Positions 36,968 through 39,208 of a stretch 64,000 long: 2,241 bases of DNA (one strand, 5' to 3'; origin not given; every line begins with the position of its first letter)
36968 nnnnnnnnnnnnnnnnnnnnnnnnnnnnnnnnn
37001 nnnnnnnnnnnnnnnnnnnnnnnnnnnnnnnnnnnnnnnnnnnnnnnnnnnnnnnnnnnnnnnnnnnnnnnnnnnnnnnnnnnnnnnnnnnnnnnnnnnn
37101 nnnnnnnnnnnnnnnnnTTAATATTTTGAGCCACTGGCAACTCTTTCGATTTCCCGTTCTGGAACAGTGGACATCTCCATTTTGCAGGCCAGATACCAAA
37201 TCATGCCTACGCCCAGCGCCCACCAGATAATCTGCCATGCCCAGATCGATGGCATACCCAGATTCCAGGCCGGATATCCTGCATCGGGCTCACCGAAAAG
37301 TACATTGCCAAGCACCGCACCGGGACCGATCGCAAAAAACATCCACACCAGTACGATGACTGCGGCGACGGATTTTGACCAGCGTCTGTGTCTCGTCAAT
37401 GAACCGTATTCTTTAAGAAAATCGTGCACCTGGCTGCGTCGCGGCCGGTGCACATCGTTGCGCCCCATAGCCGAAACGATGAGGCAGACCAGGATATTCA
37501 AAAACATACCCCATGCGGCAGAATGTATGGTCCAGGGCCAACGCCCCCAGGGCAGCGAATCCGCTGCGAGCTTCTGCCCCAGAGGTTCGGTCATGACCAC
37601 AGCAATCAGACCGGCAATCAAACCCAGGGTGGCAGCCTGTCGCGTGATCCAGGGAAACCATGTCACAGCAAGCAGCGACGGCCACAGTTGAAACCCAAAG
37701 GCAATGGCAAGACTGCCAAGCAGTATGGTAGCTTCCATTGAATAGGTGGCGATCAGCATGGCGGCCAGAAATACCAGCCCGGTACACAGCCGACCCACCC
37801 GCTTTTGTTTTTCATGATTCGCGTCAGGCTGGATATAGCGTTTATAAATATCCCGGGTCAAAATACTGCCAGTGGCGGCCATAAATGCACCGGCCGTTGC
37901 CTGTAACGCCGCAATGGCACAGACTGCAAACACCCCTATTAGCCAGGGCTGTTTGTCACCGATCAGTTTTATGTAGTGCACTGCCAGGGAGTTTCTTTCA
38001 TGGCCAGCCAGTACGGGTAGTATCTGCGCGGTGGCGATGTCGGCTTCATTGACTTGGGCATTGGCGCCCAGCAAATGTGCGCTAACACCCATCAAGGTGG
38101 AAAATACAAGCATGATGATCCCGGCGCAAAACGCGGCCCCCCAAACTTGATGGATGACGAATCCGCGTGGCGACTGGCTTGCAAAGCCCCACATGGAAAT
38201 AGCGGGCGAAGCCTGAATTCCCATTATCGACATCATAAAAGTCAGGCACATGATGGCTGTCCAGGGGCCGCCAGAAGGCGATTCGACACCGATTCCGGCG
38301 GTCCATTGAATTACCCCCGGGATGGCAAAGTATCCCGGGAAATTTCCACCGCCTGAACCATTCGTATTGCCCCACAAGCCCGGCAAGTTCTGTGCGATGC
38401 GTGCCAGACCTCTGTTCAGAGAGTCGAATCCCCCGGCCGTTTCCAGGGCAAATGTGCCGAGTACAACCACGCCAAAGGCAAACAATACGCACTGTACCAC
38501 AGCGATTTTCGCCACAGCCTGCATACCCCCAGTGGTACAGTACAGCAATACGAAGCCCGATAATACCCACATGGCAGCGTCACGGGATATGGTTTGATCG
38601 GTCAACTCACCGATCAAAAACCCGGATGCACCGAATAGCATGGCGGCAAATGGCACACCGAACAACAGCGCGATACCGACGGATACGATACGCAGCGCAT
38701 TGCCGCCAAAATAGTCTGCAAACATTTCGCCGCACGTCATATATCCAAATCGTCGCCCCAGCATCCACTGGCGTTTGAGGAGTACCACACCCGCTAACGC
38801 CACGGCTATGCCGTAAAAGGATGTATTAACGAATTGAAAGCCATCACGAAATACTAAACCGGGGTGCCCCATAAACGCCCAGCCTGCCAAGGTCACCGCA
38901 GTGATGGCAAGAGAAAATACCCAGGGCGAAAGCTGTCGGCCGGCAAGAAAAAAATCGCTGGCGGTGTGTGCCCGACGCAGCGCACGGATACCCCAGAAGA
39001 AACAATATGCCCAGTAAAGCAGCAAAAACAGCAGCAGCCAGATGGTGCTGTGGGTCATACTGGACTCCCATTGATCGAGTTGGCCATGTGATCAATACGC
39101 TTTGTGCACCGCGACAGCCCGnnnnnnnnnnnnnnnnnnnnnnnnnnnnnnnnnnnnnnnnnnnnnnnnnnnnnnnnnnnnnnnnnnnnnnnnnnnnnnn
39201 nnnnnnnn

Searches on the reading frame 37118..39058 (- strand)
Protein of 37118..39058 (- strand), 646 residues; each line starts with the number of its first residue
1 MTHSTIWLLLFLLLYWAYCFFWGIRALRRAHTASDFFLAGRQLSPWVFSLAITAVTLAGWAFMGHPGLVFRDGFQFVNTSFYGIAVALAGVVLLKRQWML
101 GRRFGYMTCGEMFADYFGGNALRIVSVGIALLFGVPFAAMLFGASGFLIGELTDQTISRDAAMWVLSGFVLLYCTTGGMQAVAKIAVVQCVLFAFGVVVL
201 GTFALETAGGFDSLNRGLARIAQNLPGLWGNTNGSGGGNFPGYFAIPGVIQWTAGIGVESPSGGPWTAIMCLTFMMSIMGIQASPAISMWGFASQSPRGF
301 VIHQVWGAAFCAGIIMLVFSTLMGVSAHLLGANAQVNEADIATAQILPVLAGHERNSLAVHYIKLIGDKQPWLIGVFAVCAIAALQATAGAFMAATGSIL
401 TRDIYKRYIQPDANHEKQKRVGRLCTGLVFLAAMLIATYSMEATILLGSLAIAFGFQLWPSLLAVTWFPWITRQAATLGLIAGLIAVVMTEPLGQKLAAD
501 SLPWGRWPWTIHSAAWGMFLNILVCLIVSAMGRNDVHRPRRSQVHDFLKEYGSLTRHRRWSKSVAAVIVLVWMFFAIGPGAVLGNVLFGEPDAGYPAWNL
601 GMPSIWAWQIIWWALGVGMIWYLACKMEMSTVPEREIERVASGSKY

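Call 6: search_protein_families(library=pfam, proteins=[window:37118-39058:-], max_evalue=0.01)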
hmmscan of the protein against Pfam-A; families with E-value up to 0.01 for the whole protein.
window:37118-39058:- (646 aa): 1 family
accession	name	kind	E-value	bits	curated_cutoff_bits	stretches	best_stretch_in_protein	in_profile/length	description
PF00474.23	SSF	-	9.3e-28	97.7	22.8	1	36-483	1-406/406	Sodium:solute symporter family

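Call 7: search_protein_families(library=ncbifam, proteins=[window:37118-39058:-], max_evalue=0.01)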
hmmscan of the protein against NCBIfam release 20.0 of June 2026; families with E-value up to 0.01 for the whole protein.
window:37118-39058:- (646 aa): 8 families
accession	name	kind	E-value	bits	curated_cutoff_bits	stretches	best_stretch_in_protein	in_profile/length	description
TIGR00813.1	sss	superfamily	3.1e-27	95.7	184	1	36-483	1-411/411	sodium/solute symporter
TIGR03648.1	Na_symport_lg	subfamily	6.2e-22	77.7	320.75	2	366-534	355-532/547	VC_2705 family sodium/solute symporter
TIGR02121.1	Na_Pro_sym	equivalog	2e-20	73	515.5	2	8-218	3-215/488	sodium/proline symporter PutP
NF011948.0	PRK15419.1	equivalog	8e-18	64.6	955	2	2-213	2-214/502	sodium/proline symporter PutP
TIGR02119.1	panF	equivalog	4.5e-16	58.9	328.05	2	11-225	6-223/471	sodium/pantothenate symporter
NF046076.1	monocarbox_MctP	equivalog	2.5e-15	56.1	625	2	368-531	313-479/481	monocarboxylate uptake permease MctP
NF007790.0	PRK10484.1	equivalog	3e-15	56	401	2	361-575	317-523/527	solute:sodium symporter family transporter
NF009135.0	PRK12488.1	subfamily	7.1e-10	38.1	850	2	279-541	272-527/549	cation/acetate symporter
